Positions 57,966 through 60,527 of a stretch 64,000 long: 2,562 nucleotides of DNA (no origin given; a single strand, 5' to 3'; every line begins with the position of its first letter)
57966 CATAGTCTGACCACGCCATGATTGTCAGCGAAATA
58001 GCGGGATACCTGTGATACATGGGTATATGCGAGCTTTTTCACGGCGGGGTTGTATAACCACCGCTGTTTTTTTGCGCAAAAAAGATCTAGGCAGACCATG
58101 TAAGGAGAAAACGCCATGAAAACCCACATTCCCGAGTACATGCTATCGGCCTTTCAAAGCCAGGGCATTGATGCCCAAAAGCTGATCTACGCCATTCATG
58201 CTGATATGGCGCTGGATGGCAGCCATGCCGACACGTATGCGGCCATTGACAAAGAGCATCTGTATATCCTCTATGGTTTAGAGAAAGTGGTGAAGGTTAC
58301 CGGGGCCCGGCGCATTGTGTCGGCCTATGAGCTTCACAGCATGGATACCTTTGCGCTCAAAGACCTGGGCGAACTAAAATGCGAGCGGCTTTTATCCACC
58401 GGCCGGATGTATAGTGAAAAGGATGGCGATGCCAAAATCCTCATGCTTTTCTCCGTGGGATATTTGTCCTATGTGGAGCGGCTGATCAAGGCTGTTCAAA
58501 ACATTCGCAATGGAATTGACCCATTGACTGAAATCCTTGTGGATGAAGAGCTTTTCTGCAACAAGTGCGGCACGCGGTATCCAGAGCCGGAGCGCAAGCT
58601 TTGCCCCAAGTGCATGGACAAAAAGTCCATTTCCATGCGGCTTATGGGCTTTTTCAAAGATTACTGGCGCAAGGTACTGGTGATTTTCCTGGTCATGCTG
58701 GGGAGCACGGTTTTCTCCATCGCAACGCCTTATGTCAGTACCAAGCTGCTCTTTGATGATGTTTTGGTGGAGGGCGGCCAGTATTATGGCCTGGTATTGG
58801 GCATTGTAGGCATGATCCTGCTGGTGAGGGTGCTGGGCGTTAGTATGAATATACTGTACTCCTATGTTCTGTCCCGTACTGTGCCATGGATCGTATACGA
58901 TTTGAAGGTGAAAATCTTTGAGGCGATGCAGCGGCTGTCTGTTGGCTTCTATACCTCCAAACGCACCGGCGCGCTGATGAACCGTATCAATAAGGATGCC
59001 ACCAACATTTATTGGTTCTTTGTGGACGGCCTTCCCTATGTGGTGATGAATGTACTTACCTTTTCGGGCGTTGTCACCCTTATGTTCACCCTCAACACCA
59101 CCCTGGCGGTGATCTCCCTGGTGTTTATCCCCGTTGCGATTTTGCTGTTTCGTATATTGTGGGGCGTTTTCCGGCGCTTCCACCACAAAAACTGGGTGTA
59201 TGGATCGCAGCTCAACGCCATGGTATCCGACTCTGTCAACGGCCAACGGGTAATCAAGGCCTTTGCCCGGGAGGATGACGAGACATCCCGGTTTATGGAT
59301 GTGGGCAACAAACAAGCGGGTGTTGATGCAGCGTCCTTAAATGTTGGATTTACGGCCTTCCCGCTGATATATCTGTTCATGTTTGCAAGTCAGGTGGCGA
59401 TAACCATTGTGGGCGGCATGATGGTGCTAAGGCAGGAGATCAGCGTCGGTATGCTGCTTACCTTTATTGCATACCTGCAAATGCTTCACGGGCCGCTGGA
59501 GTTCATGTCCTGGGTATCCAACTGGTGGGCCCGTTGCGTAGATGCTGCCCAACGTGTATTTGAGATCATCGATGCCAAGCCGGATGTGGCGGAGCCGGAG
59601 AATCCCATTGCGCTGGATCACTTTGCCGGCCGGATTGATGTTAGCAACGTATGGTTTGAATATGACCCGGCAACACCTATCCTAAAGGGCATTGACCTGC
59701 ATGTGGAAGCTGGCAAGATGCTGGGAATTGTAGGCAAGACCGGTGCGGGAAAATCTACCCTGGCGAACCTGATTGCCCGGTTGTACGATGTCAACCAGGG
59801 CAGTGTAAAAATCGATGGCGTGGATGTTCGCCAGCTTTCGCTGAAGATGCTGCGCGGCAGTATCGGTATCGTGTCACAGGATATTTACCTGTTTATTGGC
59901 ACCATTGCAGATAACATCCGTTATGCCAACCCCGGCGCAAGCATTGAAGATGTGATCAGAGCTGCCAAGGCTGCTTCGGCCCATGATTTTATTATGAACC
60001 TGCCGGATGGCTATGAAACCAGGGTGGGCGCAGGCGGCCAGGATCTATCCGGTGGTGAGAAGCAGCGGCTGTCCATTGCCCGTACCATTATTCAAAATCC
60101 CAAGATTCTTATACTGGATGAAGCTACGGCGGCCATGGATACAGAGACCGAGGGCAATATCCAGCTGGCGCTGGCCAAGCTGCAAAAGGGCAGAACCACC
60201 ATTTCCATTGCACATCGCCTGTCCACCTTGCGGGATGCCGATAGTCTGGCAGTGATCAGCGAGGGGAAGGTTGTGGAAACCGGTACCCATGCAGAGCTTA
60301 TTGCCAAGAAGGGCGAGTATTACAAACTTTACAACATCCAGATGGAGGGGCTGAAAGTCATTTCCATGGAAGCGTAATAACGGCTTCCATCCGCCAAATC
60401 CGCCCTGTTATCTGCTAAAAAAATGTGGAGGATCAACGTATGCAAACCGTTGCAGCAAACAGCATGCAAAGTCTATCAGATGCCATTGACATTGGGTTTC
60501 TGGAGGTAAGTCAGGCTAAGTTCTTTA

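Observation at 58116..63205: ABC-DUF1854-like-ABC cassette in which both half-transporters carry an extra N-terminal soluble domain ending in a zinc ribbon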

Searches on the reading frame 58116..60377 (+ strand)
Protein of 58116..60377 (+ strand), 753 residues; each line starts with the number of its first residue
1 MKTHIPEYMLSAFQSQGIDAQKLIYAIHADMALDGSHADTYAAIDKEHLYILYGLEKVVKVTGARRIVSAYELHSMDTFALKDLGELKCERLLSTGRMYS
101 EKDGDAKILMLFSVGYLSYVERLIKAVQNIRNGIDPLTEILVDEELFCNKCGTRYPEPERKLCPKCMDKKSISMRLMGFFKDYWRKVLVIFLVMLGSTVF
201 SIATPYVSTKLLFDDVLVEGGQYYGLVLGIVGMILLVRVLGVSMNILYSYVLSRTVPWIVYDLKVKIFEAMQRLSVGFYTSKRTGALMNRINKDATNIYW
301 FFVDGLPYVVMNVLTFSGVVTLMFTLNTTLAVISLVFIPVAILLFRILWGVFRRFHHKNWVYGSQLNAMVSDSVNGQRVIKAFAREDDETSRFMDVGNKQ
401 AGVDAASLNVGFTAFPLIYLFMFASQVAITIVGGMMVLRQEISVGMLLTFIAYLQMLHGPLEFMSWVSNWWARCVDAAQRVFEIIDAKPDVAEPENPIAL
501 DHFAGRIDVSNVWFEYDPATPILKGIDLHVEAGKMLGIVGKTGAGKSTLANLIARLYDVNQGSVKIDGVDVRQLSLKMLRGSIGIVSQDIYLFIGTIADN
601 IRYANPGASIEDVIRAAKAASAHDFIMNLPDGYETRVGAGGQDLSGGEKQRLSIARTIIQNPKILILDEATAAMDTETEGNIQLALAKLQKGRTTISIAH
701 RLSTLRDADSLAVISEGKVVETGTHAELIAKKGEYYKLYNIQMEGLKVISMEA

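Call 3: search_protein_families(library=pfam, proteins=[window:58116-60377:+], max_evalue=1)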
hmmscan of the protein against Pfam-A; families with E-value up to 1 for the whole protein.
window:58116-60377:+ (753 aa): 22 families
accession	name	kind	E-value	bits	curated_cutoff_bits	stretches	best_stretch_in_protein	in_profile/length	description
PF00664.28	ABC_membrane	-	1e-36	127.5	28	1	188-461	2-274/274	ABC transporter transmembrane region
PF00005.33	ABC_tran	-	4.9e-33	115.1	25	1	523-672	1-137/137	ABC transporter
PF02463.25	SMC_N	-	1.7e-05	24.8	40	1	555-715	102-212/220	RecF/RecN/SMC N terminal domain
PF09818.15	ABC_ATPase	-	0.002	17.6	23.2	1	618-705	133-218/283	P-loop domain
PF01935.23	DUF87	-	0.0093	16.5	23.2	1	534-555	24-45/220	Helicase HerA, central domain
PF13401.12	AAA_22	-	0.01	16.6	27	1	534-672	6-95/130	AAA domain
PF06414.18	Zeta_toxin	-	0.013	15.3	22.3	1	537-574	20-57/199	Zeta toxin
PF00004.35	AAA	-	0.025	15.5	21.2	1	538-636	3-38/131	ATPase family associated with various cellular activities (AAA)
PF13604.12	AAA_30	-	0.026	14.7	27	1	534-674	19-101/191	AAA domain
PF12773.13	DZR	-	0.032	14.8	27.3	1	143-170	10-34/45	Double zinc ribbon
PF03193.22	RsgA_GTPase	-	0.04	14.2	30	1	533-563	106-136/174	RsgA GTPase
PF13558.12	SbcC_Walker_B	-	0.063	14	27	0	640-679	29-81/90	SbcC/RAD50-like, Walker B motif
PF20720.3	nSTAND3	-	0.064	13.4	27.2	1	531-566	15-51/155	Novel STAND NTPase 3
PF13555.12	AAA_29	-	0.079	13.2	27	1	529-549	18-38/61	P-loop containing region of AAA domain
PF01926.29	MMR_HSR1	-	0.083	13.4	21.9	1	537-555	3-21/113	50S ribosome-binding GTPase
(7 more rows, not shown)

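Call 4: search_protein_families(library=ncbifam, proteins=[window:58116-60377:+], max_evalue=1)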
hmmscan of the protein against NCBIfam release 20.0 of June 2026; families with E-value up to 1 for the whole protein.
window:58116-60377:+ (753 aa): 196 families (the best 25 are shown)
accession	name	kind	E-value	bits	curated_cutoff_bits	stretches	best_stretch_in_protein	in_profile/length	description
NF052233.1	CphA_assoc_ABC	equivalog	3.2e-158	528.4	880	1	56-744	49-745/766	cyanophycin metabolism-associated ABC transporter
TIGR02203.1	MsbA_lipidA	equivalog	5.9e-124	414.6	602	1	174-744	3-571/572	lipid A export permease/ATP-binding protein MsbA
TIGR02204.1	MsbA_rel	hypoth_equivalog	1e-120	404.1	780.4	1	175-743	8-576/576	ABC transporter, permease/ATP-binding protein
TIGR00958.1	3a01208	subfamily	6e-110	368.6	874.6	1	168-738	144-710/711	antigen peptide transporter 2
TIGR01846.1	type_I_sec_HlyB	subfamily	3.6e-109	366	725.55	1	185-743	139-693/694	type I secretion system permease/ATPase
NF045513.1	HepA_fam_ABC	equivalog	6e-109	365.2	725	1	207-742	72-609/610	heterocyst formation ABC transporter subunit HepA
NF008381.0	PRK11176.1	equivalog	1.8e-104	350.2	867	1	212-744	51-581/582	lipid A ABC transporter ATP-binding protein/permease MsbA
NF010178.0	PRK13657.1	equivalog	9.1e-104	348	733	1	265-742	93-570/588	glucan ABC transporter ATP-binding protein/ permease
TIGR03796.1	NHLM_micro_ABC1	equivalog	7e-101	338.5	853.3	1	169-738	138-708/710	NHLP family bacteriocin export ABC transporter peptidase/permease/ATPase subunit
NF008055.0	PRK10789.1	equivalog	7.7e-92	308.6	845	1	176-742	7-571/590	SmdA family multidrug ABC transporter permease/ATP-binding protein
NF008056.1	PRK10790.1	equivalog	2.6e-87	293.7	746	1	175-746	13-579/584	SmdB family multidrug efflux ABC transporter permease/ATP-binding protein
TIGR03375.1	type_I_sec_LssB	subfamily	3.2e-86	290.2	693.1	1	184-731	148-691/696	type I secretion system permease/ATPase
TIGR01192.1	chvA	subfamily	7.5e-86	289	585.4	1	318-740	140-568/585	glucan export ABC transporter ATP-binding protein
TIGR03797.1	NHLM_micro_ABC2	equivalog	2.6e-82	277.4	709.4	1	175-743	125-686/686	NHLP bacteriocin export ABC transporter permease/ATPase subunit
NF000475.1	tet_ABC_46_B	exception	1.2e-81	275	1250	1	175-742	6-574/578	tetracycline efflux ABC transporter Tet(46) subunit B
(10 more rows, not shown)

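Call 31: find_homologous_proteins(query=window:58116-60377:+, max_evalue=1e-10)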
Query window:58116-60377:+ (753 aa): 740 proteins with E <= 1e-10 among 8000 candidates; the best 120 are listed.
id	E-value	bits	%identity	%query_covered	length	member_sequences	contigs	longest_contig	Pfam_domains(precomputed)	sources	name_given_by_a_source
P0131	0.0e+0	1681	100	100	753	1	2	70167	PF00005.34,PF02463.26,PF00664.29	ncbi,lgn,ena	-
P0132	0.0e+0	1542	90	100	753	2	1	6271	PF00005.34,PF02463.26,PF00664.29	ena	-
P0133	0.0e+0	1517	88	100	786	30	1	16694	PF00005.34,PF02463.26,PF00664.29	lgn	-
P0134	0.0e+0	1487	87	100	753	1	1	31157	PF00005.34,PF02463.26,PF00664.29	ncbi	-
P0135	0.0e+0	1438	84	100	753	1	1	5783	PF00005.34,PF00664.29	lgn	-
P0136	0.0e+0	1437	84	100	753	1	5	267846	PF00005.34,PF00664.29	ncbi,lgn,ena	-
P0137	0.0e+0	1353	79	100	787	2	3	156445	PF00005.34,PF00664.29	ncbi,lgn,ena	-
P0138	0.0e+0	1283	74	100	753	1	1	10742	PF00005.34,PF02463.26,PF00664.29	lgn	-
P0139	0.0e+0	1282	75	100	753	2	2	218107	PF00005.34,PF02463.26,PF00664.29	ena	-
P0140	0.0e+0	1276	75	99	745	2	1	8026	PF00005.34,PF02463.26,PF00664.29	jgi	jgi:ABC-type multidrug transport system, ATPase and permease components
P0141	0.0e+0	1268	74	100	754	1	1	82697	PF00005.34,PF02463.26,PF00664.29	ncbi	-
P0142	0.0e+0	1266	74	100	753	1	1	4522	PF00005.34,PF02463.26,PF00664.29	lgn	-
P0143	0.0e+0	1265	73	100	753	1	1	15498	PF00005.34,PF00664.29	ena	-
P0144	0.0e+0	1263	73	100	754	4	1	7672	PF00005.34,PF00664.29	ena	-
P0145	0.0e+0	1258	73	100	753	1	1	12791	PF00005.34,PF02463.26,PF00664.29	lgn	-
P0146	0.0e+0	1257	73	100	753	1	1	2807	PF00005.34,PF02463.26,PF00664.29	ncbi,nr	ncbi:MAG TPA: ABC transporter ATP-binding protein [Clostridia bacterium]|nr:ABC transporter ATP-bind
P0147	0.0e+0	1256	73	100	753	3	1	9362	PF00005.34,PF02463.26,PF00664.29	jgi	-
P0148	0.0e+0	1255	74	100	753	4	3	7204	PF00005.34,PF02463.26,PF00664.29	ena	-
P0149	0.0e+0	1253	73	100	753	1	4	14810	PF00005.34,PF00664.29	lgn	-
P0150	0.0e+0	1251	71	100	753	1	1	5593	PF00005.34,PF02463.26,PF00664.29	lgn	-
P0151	0.0e+0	1250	71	100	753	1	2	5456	PF00005.34,PF02463.26,PF00664.29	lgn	-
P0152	0.0e+0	1250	72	100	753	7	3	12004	PF00005.34,PF00664.29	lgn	-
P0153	0.0e+0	1249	73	100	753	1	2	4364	PF00005.34,PF02463.26,PF00664.29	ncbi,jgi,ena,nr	ncbi:MAG TPA: ABC transporter ATP-binding protein [Clostridiales bacterium]|nr:ABC transporter ATP-b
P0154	0.0e+0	1248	72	100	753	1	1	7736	PF00005.34,PF02463.26,PF00664.29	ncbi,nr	ncbi:MAG TPA: ABC transporter ATP-binding protein [Clostridiales bacterium]|nr:ABC transporter ATP-b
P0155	0.0e+0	1246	72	100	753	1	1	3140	PF00005.34,PF02463.26,PF00664.29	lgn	-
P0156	0.0e+0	1246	71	100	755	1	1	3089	PF00005.34,PF00664.29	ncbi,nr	ncbi:MAG: ABC transporter ATP-binding protein/permease [Clostridia bacterium]|nr:ABC transporter ATP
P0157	0.0e+0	1245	73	100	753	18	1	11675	PF00005.34,PF02463.26,PF00664.29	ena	-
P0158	0.0e+0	1243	72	100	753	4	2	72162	PF00005.34,PF00664.29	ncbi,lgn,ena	-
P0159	0.0e+0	1242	72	100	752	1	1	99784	PF00005.34,PF00664.29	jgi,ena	-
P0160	0.0e+0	1241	73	100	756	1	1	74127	PF00005.34,PF00664.29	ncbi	-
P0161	0.0e+0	1240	72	100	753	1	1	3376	PF00005.34,PF02463.26,PF00664.29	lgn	-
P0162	0.0e+0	1240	72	100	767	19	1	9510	PF00005.34,PF02463.26,PF00664.29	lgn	-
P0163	0.0e+0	1239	72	100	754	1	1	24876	PF00005.34,PF00664.29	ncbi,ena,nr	ncbi:MAG: ABC transporter transmembrane domain-containing protein [Oscillospiraceae bacterium]|nr:AB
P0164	0.0e+0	1239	71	100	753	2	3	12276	PF00005.34,PF02463.26,PF00664.29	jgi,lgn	jgi:ATP-binding cassette subfamily B protein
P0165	0.0e+0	1236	72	100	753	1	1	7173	PF00005.34,PF02463.26,PF00664.29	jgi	-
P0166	0.0e+0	1236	72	100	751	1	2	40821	PF00005.34,PF02463.26,PF00664.29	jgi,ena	-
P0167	0.0e+0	1235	72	100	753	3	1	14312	PF00005.34,PF02463.26,PF00664.29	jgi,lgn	jgi:ATP-binding cassette subfamily B protein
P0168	0.0e+0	1235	72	100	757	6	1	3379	PF00005.34,PF02463.26,PF00664.29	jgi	-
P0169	0.0e+0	1234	70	100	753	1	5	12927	PF00005.34,PF02463.26,PF00664.29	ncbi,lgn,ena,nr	ncbi:MAG TPA: ABC transporter ATP-binding protein [Clostridiaceae bacterium]|nr:ABC transporter ATP-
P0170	0.0e+0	1233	72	100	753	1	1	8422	PF00005.34,PF00664.29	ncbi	-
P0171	0.0e+0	1233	72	99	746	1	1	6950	PF00005.34,PF02463.26,PF00664.29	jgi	-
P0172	0.0e+0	1232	71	100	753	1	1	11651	PF00005.34,PF02463.26,PF00664.29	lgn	-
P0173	0.0e+0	1232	72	100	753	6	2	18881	PF00005.34,PF00664.29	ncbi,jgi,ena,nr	ncbi:MAG: ABC transporter transmembrane domain-containing protein [Bacillota bacterium]|nr:ABC trans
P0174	0.0e+0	1232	71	100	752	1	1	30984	PF00005.34,PF00664.29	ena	-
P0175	0.0e+0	1232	72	100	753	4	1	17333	PF00005.34,PF00664.29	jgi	-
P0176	0.0e+0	1231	71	100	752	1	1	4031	PF00005.34,PF02463.26,PF00664.29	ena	-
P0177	0.0e+0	1231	72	99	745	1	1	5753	PF00005.34,PF02463.26,PF00664.29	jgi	jgi:ATP-binding cassette subfamily B protein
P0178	0.0e+0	1230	72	99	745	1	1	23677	PF00005.34,PF02463.26,PF00664.29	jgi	jgi:ATP-binding cassette subfamily B protein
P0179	0.0e+0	1229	71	100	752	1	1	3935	PF00005.34,PF02463.26,PF00664.29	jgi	-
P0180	0.0e+0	1229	72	99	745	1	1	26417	PF00005.34,PF02463.26,PF00664.29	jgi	jgi:ATP-binding cassette subfamily B protein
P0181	0.0e+0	1228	69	100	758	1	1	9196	PF00005.34,PF00664.29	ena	-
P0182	0.0e+0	1223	71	100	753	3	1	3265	PF00005.34,PF02463.26,PF00664.29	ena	-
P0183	0.0e+0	1223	72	100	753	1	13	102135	PF00005.34,PF02463.26,PF00664.29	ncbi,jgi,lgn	-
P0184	0.0e+0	1222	71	99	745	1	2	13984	PF00005.34,PF02463.26,PF00664.29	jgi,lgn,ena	-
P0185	0.0e+0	1222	71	100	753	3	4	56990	PF00005.34,PF02463.26,PF00664.29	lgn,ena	-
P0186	0.0e+0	1221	71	100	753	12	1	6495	PF00005.34,PF00664.29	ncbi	-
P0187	0.0e+0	1221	71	100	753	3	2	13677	PF00005.34,PF02463.26,PF00664.29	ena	-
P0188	0.0e+0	1221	72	100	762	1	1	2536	PF00005.34,PF00664.29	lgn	-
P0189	0.0e+0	1221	72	100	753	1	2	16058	PF00005.34,PF02463.26,PF00664.29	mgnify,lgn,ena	mgnify:FL=1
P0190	0.0e+0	1219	71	100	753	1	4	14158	PF00005.34,PF02463.26,PF00664.29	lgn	-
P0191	0.0e+0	1218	70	100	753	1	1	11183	PF00005.34,PF02463.26,PF00664.29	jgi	-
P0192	0.0e+0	1217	69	100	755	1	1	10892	PF00005.34,PF02463.26,PF00664.29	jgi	-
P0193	0.0e+0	1216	71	100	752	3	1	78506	PF00005.34,PF02463.26,PF00664.29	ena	-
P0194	0.0e+0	1213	71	100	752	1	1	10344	PF00005.34,PF00664.29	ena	-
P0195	0.0e+0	1213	71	100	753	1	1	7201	PF00005.34,PF02463.26,PF00664.29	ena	-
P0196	0.0e+0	1213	70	100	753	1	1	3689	PF00005.34,PF00664.29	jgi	-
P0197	0.0e+0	1212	70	100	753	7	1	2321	PF00005.34,PF02463.26,PF00664.29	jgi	-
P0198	0.0e+0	1212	70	100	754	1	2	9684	PF00005.34,PF00664.29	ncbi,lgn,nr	ncbi:MAG: ATP-binding cassette domain-containing protein [Clostridiales bacterium]|nr:ATP-binding ca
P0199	0.0e+0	1211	70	100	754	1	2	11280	PF00005.34,PF00664.29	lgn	-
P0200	0.0e+0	1211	70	100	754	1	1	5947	PF00005.34,PF00664.29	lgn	-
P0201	0.0e+0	1210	70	100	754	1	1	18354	PF00005.34,PF00664.29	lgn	-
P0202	0.0e+0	1209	70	100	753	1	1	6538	PF00005.34,PF00664.29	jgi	-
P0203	0.0e+0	1208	70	100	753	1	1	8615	PF00005.34,PF02463.26,PF00664.29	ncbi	-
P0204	0.0e+0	1207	70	100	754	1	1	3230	PF00005.34,PF02463.26,PF00664.29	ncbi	-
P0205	0.0e+0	1206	69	100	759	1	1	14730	PF00005.34,PF02463.26,PF00664.29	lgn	-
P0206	0.0e+0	1204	69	100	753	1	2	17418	PF00005.34,PF02463.26,PF00664.29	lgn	-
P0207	0.0e+0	1202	67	100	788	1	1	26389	PF00005.34,PF00664.29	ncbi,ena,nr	ncbi:MAG: ABC transporter ATP-binding protein/permease [Oscillospiraceae bacterium]|nr:ABC transport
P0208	0.0e+0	1202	69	100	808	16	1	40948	PF00005.34,PF02463.26,PF00664.29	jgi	jgi:ATP-binding cassette subfamily B protein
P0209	0.0e+0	1202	68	100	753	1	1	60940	PF00005.34,PF00664.29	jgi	jgi:ATP-binding cassette subfamily B protein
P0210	0.0e+0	1199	70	99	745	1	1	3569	PF00005.34,PF00664.29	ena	-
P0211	0.0e+0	1198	69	99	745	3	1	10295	PF00005.34,PF02463.26,PF00664.29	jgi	jgi:ATP-binding cassette subfamily B protein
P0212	0.0e+0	1198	70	100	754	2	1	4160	PF00005.34,PF00664.29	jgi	-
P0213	0.0e+0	1196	67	100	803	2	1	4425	PF00005.34,PF00664.29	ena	-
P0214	0.0e+0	1195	71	99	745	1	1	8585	PF00005.34,PF02463.26,PF00664.29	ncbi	-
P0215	0.0e+0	1194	69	100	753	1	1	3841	PF00005.34,PF02463.26,PF00664.29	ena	-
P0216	0.0e+0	1193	69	100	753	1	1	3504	PF00005.34,PF00664.29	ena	-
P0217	0.0e+0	1192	65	100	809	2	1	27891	PF00005.34,PF02463.26,PF00664.29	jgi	-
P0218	0.0e+0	1192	68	100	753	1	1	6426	PF00005.34,PF02463.26,PF00664.29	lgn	-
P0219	0.0e+0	1190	69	100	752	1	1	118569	PF00005.34,PF02463.26,PF00664.29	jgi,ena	-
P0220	0.0e+0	1190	68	100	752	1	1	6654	PF00005.34,PF02463.26,PF00664.29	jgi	-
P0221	0.0e+0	1189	69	99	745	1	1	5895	PF00005.34,PF02463.26,PF00664.29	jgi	jgi:ATP-binding cassette subfamily B protein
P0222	0.0e+0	1189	71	99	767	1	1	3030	PF00005.34,PF00664.29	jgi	jgi:ATP-binding cassette subfamily B protein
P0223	0.0e+0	1189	67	99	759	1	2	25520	PF00005.34,PF00664.29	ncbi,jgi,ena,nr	ncbi:MAG: ABC transporter ATP-binding protein/permease [Clostridia bacterium]|nr:ABC transporter ATP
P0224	0.0e+0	1186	72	97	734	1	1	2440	PF00005.34,PF00664.29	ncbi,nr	ncbi:MAG: ABC transporter ATP-binding protein, partial [Clostridiales bacterium]|nr:ABC transporter 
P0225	0.0e+0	1185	67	100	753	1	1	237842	PF00005.34,PF00664.29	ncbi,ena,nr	ncbi:MAG: ABC transporter ATP-binding protein/permease [Oscillospiraceae bacterium]|nr:ABC transport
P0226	0.0e+0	1185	72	86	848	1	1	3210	PF00005.34,PF00664.29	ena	-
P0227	0.0e+0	1183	67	100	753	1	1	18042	PF00005.34,PF02463.26,PF00664.29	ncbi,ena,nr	ncbi:MAG: ABC transporter ATP-binding protein/permease [Oscillospiraceae bacterium]|nr:ABC transport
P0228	0.0e+0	1182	68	100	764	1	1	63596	PF00005.34,PF02463.26,PF00664.29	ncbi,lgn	-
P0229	0.0e+0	1181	68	100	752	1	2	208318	PF00005.34,PF00664.29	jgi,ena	-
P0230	0.0e+0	1179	67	100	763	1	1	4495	PF00005.34,PF02463.26,PF00664.29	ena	-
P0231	0.0e+0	1176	67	100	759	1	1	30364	PF00005.34,PF00004.36,PF00664.29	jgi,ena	-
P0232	0.0e+0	1176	67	99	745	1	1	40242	PF00005.34,PF00664.29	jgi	jgi:ATP-binding cassette subfamily B protein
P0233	0.0e+0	1175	67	99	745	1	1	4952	PF00005.34,PF00664.29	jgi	jgi:ATP-binding cassette subfamily B protein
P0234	0.0e+0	1175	71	87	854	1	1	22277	PF00005.34,PF00664.29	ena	-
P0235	0.0e+0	1174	67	100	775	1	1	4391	PF00005.34,PF02463.26,PF00664.29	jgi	-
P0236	0.0e+0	1172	66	100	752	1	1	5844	PF00005.34,PF02463.26,PF00664.29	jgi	jgi:ATP-binding cassette subfamily B protein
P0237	0.0e+0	1172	67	100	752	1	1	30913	PF00005.34,PF02463.26,PF00664.29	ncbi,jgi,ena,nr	ncbi:MAG: ABC transporter ATP-binding protein/permease [Oscillospiraceae bacterium]|nr:ABC transport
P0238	0.0e+0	1172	68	100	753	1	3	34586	PF00005.34,PF00664.29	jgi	jgi:ATP-binding cassette, subfamily B, bacterial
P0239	0.0e+0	1172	68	100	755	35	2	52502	PF00005.34,PF02463.26,PF00664.29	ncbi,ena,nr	ncbi:MAG TPA: ABC transporter ATP-binding protein [Bacillota bacterium]|nr:ABC transporter ATP-bindi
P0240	0.0e+0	1170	68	100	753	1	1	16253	PF00005.34,PF02463.26,PF00664.29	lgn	-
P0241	0.0e+0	1169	64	100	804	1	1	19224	PF00005.34,PF00664.29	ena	-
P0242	0.0e+0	1168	70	86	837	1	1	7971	PF00005.34,PF00664.29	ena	-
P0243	0.0e+0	1166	68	100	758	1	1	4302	PF00005.34,PF02463.26,PF00664.29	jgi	-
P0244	0.0e+0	1164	71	86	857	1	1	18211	PF00005.34,PF00664.29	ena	-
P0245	0.0e+0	1164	66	100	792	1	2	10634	PF00005.34,PF00664.29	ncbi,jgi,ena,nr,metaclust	ncbi:MAG: ABC transporter ATP-binding protein/permease [Firmicutes bacterium]|nr:ABC transporter ATP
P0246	0.0e+0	1160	67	99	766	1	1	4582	PF00005.34,PF00664.29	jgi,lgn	jgi:ATP-binding cassette subfamily B protein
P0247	0.0e+0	1158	68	100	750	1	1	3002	PF00005.34,PF02463.26,PF00664.29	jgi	-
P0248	0.0e+0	1158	68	100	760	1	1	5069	PF00005.34,PF02463.26,PF00664.29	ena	-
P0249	0.0e+0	1157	67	100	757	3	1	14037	PF00005.34,PF02463.26,PF00664.29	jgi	-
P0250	0.0e+0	1156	67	99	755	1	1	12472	PF00005.34,PF02463.26,PF00664.29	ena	-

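Call 81: search_solved_structures(query=window:58116-60377:+, max_evalue=1e-60)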
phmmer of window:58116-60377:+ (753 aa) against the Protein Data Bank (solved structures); distinct sequences matched with E-value up to 1e-60: 198 (the best 60 are shown).
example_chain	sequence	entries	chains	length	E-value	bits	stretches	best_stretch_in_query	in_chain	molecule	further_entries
9ody_A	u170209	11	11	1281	2.1e-165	555.1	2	260-744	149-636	ATP-binding cassette, sub-family B (MDR/TAP), member 4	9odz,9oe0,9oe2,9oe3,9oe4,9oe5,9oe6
9oe1_A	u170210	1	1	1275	2.7e-165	554.8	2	260-744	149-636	ATP-binding cassette, sub-family B (MDR/TAP), member 4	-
6fn1_A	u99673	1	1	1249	2e-163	548.6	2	259-746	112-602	Human-mouse chimeric ABCB1 (ABCBHM)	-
4q9h_A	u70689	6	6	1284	8.6e-163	546.5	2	260-746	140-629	Multidrug resistance protein 1A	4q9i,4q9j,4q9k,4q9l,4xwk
4ksb_A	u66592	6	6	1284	8.9e-163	546.5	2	260-746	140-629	Multidrug resistance protein 1A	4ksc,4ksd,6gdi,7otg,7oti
4m2s_A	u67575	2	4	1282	1e-162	546.3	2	260-746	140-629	Multidrug resistance protein 1A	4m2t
3g60_A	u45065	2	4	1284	1e-162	546.2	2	260-746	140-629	Multidrug resistance protein 1a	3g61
5kpi_A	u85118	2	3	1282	1.1e-162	546.2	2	260-746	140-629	Multidrug resistance protein 1A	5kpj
6q81_A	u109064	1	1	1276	1.1e-162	546.1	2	260-746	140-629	P-glycoprotein (ABCB1)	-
6ujr_A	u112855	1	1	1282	1.1e-162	546.1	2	260-746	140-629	ATP-dependent translocase ABCB1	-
4lsg_A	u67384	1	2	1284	1.2e-162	546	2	260-746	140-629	Multidrug resistance protein 1A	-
6ujp_A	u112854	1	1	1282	1.3e-162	546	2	260-746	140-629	ATP-dependent translocase ABCB1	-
6ujs_A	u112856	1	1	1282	1.3e-162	546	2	260-746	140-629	ATP-dependent translocase ABCB1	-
6ujw_A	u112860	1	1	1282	1.4e-162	545.8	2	260-746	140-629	ATP-dependent translocase ABCB1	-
4m1m_A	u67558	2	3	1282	1.4e-162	545.8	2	260-746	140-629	Multidrug resistance protein 1A | ATP-dependent translocase ABCB1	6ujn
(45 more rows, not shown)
